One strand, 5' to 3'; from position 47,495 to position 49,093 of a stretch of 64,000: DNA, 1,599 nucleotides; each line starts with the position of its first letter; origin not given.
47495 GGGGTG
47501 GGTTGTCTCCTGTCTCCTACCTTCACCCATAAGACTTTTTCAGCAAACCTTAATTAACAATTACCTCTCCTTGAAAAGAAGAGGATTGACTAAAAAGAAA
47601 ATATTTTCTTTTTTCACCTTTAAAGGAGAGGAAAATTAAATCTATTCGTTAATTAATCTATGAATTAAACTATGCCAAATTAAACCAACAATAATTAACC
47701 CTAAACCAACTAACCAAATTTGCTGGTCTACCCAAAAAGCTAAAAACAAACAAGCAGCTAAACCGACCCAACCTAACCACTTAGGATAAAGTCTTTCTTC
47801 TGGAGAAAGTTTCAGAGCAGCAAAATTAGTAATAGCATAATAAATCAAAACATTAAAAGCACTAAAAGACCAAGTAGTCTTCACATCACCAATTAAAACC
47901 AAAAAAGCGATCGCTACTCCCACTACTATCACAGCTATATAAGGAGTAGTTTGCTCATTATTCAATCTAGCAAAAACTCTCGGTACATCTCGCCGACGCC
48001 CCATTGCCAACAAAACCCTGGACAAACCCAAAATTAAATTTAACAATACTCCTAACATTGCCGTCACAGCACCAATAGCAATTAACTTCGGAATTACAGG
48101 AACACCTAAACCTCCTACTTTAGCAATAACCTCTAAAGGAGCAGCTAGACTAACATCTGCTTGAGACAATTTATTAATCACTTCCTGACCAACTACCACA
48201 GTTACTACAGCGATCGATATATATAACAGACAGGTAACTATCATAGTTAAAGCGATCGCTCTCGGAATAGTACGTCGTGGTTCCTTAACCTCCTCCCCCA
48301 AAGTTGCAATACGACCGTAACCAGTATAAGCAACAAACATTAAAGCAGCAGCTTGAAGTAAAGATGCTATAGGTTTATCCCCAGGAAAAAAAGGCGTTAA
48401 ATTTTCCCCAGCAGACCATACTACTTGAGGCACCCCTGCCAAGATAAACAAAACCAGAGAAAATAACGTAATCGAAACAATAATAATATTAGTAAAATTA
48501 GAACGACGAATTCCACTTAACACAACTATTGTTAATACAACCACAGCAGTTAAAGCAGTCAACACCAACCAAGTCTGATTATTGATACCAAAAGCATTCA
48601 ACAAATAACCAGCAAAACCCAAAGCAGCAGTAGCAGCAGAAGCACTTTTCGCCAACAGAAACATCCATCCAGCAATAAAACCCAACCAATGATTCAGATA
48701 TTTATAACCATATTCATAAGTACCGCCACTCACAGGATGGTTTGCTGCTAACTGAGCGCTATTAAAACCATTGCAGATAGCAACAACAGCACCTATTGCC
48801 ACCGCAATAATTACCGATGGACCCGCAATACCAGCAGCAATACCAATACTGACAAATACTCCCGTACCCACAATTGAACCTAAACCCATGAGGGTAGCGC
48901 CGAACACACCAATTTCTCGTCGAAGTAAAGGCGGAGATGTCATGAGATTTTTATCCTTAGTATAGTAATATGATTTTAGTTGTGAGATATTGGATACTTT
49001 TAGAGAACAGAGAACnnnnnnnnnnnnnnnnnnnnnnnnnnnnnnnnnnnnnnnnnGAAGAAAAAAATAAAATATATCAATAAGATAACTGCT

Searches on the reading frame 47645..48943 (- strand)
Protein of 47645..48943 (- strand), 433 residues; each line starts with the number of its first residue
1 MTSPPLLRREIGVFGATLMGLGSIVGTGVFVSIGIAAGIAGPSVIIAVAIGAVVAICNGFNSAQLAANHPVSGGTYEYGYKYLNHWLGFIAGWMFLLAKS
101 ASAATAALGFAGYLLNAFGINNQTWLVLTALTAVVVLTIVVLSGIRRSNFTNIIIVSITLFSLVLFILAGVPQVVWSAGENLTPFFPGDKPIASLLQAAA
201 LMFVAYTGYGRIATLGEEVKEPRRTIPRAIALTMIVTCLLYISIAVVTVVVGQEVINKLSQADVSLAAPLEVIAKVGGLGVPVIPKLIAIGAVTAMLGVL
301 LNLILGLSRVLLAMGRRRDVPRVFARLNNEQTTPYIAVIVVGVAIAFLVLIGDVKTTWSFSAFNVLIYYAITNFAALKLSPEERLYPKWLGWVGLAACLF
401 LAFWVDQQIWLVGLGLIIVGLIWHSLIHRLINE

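Call 55: search_protein_families(library=pfam, proteins=[window:47645-48943:-], max_evalue=0.00001)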
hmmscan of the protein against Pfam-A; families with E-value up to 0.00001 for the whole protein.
window:47645-48943:- (433 aa): 2 families
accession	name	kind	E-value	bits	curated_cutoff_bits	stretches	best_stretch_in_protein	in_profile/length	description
PF00324.27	AA_permease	-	4e-47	161.4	24.6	1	16-403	2-405/470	Amino acid permease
PF13520.12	AA_permease_2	-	3.1e-41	142.1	27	1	11-403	1-402/427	Amino acid permease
